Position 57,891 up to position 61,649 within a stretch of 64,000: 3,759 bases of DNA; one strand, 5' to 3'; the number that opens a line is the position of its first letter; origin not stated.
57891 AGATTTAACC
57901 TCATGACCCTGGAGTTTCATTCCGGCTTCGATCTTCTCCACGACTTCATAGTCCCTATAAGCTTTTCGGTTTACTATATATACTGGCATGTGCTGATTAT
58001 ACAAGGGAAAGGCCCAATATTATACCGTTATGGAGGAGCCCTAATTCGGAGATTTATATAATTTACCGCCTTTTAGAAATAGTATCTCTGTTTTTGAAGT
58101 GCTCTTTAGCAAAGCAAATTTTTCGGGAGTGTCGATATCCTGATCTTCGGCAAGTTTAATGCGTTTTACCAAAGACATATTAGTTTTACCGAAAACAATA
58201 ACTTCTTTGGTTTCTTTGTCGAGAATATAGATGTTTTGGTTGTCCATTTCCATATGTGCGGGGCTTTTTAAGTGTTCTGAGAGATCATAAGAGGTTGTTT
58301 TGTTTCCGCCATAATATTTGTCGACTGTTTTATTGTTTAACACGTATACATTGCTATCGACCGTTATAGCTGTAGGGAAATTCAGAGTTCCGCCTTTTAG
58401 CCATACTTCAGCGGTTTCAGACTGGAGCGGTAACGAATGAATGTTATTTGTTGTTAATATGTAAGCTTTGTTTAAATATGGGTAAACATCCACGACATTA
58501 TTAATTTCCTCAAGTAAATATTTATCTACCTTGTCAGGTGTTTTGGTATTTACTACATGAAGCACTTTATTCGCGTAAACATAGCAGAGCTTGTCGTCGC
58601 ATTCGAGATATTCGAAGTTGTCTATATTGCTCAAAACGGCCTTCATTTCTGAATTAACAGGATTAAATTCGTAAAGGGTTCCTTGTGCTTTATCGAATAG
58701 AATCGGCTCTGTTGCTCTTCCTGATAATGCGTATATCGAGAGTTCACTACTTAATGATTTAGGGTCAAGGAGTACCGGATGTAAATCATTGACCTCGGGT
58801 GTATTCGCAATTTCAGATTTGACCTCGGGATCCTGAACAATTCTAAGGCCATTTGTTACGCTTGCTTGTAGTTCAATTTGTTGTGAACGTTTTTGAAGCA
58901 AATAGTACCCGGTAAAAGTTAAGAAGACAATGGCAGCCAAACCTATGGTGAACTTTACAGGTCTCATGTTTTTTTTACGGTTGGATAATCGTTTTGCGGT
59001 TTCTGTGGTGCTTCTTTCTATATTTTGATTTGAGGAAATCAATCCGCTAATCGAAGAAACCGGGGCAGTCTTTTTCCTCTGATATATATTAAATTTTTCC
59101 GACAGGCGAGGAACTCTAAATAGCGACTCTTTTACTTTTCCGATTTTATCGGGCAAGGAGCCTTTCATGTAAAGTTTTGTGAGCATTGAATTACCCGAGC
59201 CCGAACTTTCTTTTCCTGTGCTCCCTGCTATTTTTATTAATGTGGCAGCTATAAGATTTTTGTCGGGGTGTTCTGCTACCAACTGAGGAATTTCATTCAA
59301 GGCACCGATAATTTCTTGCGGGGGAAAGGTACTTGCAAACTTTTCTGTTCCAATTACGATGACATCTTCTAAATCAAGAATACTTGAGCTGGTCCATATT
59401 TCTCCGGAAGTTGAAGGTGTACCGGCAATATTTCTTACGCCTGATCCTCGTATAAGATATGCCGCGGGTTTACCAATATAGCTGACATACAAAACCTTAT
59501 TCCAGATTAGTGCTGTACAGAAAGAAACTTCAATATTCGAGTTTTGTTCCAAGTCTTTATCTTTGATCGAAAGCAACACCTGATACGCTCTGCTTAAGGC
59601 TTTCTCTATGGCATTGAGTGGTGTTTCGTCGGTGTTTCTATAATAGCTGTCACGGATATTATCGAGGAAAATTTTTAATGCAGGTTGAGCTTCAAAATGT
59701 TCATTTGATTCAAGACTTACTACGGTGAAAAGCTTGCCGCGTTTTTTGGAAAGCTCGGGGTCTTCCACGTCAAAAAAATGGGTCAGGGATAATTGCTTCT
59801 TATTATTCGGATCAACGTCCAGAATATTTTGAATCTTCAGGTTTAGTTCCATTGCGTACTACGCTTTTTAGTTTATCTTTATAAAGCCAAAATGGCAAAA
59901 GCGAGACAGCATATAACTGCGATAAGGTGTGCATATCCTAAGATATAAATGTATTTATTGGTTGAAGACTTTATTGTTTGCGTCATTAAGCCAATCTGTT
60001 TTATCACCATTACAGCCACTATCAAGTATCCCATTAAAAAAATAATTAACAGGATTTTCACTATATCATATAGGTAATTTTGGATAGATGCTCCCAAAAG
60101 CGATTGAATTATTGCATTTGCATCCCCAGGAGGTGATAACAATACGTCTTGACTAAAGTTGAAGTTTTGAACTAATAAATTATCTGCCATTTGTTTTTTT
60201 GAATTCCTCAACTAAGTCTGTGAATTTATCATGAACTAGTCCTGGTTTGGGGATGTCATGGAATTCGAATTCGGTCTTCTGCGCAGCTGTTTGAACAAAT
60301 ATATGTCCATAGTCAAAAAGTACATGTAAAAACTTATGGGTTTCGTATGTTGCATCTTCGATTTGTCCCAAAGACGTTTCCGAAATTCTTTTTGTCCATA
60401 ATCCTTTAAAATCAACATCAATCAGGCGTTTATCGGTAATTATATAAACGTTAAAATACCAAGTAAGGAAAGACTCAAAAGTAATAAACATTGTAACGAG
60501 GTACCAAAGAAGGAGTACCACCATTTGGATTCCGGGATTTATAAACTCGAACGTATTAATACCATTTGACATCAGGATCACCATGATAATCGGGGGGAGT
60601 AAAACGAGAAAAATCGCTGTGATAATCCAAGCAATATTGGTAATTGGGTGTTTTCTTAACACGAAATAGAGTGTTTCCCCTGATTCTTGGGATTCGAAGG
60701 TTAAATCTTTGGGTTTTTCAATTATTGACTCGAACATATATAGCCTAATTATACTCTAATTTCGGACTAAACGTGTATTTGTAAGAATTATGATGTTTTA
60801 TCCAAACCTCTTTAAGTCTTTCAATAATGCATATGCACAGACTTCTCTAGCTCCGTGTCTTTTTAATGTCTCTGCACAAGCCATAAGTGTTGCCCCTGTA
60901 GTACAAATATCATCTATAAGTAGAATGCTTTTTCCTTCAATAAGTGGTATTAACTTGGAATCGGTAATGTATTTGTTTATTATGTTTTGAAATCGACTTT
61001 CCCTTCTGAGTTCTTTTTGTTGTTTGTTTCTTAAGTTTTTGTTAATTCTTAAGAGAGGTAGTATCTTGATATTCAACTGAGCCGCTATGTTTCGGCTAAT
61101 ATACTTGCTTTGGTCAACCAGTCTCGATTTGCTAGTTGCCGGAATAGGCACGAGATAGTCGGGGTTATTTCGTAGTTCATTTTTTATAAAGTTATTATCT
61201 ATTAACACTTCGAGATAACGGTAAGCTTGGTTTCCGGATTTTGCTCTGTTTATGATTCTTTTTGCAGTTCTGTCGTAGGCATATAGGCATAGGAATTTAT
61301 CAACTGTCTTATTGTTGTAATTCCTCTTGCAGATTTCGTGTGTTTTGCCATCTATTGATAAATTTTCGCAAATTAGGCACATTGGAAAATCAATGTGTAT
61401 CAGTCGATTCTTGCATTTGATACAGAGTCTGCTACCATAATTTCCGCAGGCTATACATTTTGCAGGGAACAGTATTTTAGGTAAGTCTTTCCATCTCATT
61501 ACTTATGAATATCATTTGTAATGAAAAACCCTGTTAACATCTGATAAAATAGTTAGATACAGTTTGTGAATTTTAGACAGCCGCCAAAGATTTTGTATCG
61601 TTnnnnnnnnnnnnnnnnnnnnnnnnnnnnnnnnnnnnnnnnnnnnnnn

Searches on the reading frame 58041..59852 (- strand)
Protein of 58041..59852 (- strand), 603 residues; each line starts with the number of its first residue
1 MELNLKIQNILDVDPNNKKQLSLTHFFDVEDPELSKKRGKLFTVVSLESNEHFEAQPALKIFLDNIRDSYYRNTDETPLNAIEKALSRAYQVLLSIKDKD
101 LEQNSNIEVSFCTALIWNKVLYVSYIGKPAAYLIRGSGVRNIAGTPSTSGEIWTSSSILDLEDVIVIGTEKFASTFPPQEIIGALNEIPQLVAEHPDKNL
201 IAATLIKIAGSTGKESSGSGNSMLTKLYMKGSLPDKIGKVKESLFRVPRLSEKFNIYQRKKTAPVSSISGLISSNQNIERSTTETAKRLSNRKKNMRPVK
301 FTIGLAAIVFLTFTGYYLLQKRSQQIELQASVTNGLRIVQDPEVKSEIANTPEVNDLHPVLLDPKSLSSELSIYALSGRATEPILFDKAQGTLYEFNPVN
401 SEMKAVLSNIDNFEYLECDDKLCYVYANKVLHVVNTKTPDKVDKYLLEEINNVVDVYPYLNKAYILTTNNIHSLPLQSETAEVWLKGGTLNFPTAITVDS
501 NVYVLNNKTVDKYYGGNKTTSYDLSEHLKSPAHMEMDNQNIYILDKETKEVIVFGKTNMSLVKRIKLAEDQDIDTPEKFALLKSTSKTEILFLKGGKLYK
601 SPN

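Call 7: search_protein_families(library=pfam, proteins=[window:58041-59852:-])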
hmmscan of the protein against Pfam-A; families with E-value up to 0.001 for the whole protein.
window:58041-59852:- (603 aa): 0 families

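Call 39: find_related_loci(query=A1, collection=metagenome_contigs, flank=10000)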
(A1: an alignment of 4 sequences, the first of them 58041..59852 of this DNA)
Query A1 (603 aa) in metagenome_contigs; peptide patterns used: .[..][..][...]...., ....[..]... (x = any residue, [..] = any of these).
600 stretches matched a pattern (row limit reached: there are more); 7 encode a relative of the query (tblastn E <= 1e-3); 7 distinct loci.
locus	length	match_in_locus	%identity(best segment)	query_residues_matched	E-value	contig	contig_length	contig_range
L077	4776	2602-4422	37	1-600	6e-119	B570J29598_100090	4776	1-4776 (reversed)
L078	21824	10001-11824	35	1-599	1e-104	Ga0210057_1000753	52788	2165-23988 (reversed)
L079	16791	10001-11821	34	1-599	3e-95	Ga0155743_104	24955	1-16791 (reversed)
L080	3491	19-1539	34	105-600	4e-76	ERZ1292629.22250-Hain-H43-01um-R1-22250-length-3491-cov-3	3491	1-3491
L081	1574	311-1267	41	1-316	2e-73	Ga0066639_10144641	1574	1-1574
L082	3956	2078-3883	28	1-603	2e-62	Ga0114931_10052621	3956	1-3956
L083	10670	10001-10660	44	1-215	6e-58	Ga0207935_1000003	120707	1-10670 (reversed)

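Call 45: search_protein_families(library=pfam, max_evalue=0.001, proteins=[L078:12782-13198:-, L078:13532-14881:+, L078:14868-15422:+, L078:15470-16048:+, L078:16035-16763:+, L078:18928-19989:-, L078:20396-21784:-, L079:12983-13756:-, L079:13743-14435:-, L079:14741-16165:-])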
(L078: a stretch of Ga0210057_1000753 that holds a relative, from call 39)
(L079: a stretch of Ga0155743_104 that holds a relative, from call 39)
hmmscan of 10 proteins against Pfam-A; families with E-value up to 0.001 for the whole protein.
L078:12782-13198:- (138 aa): 3 families
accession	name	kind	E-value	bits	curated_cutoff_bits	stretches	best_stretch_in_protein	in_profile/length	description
PF01850.27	PIN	-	1.8e-14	54.8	23.6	1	7-131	1-119/120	PIN domain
PF13470.12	PIN_3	-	4.9e-05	24.6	27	1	7-73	2-68/115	PIN domain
PF16289.11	PIN_12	-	8.5e-05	23.5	32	1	7-86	1-81/172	PIN domain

L078:13532-14881:+ (449 aa): 0 families

L078:14868-15422:+ (184 aa): 0 families

L078:15470-16048:+ (192 aa): 1 family
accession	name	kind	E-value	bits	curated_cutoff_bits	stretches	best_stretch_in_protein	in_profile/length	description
PF13338.12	AbiEi_4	-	5.4e-05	23.7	25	1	17-58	13-48/49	Transcriptional regulator, AbiEi antitoxin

L078:16035-16763:+ (242 aa): 1 family
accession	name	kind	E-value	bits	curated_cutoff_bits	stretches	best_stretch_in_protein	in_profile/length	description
PF08843.17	AbiEii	-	7.2e-20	72.4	22.5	1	21-184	6-189/238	Nucleotidyl transferase AbiEii toxin, Type IV TA system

L078:18928-19989:- (353 aa): 0 families

L078:20396-21784:- (462 aa): 0 families

L079:12983-13756:- (257 aa): 1 family
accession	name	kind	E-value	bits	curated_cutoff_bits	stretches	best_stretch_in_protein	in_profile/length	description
PF08843.17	AbiEii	-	1.2e-31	110.9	22.5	1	31-226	3-206/238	Nucleotidyl transferase AbiEii toxin, Type IV TA system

L079:13743-14435:- (230 aa): 0 families

L079:14741-16165:- (474 aa): 0 families

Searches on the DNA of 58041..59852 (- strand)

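Call 44: search_rna_families(sources=[L078, L079, L080, L071, L072, L073], threshold=gathering)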
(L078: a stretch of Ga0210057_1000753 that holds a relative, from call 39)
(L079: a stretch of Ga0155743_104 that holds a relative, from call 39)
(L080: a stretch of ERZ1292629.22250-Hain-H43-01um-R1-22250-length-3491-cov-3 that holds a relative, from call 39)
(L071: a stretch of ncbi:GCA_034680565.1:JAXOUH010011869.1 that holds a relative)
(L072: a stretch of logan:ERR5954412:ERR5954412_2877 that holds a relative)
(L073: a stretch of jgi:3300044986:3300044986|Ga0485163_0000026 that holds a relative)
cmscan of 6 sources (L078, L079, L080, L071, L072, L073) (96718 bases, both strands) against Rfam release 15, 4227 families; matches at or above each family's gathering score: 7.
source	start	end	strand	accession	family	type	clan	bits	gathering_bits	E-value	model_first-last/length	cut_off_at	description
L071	6979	7385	+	RF00023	tmRNA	Gene;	CL00001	116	47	1.9e-44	1-374/374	no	transfer-messenger RNA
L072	7341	7701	+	RF00023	tmRNA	Gene;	CL00001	115.8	47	2.2e-44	1-374/374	no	transfer-messenger RNA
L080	2096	2466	+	RF00023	tmRNA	Gene;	CL00001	110.2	47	5.5e-42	1-374/374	no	transfer-messenger RNA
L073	10506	10855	+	RF00023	tmRNA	Gene;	CL00001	100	47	1.1e-37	1-374/374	no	transfer-messenger RNA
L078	12335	12716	+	RF00023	tmRNA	Gene;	CL00001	95.8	47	6.6e-36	1-374/374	no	transfer-messenger RNA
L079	12415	12757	+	RF00023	tmRNA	Gene;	CL00001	90.6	47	9.9e-34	1-374/374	no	transfer-messenger RNA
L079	16197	16270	-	RF00005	tRNA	Gene; tRNA;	CL00001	59.2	29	4.5e-10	1-71/71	no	tRNA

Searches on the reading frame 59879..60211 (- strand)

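Call 7: search_protein_families(library=pfam, proteins=[window:59879-60211:-])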
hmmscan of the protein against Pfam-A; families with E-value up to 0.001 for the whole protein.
window:59879-60211:- (110 aa): 1 family
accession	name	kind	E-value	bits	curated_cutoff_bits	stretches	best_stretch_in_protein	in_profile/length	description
PF18901.5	DUF5657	-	5.6e-16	58.9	25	1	50-110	1-61/61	Family of unknown function (DUF5657)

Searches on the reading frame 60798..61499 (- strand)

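Call 7: search_protein_families(library=pfam, proteins=[window:60798-61499:-])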
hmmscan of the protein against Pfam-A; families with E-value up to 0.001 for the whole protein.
window:60798-61499:- (233 aa): 2 families
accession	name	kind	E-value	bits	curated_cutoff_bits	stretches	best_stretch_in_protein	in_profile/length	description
PF00156.33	Pribosyltran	-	7.9e-11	42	26.3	1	109-227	26-125/158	Phosphoribosyl transferase domain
PF18912.6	DZR_2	-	3.5e-06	27.2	27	1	8-58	3-53/56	Double zinc ribbon domain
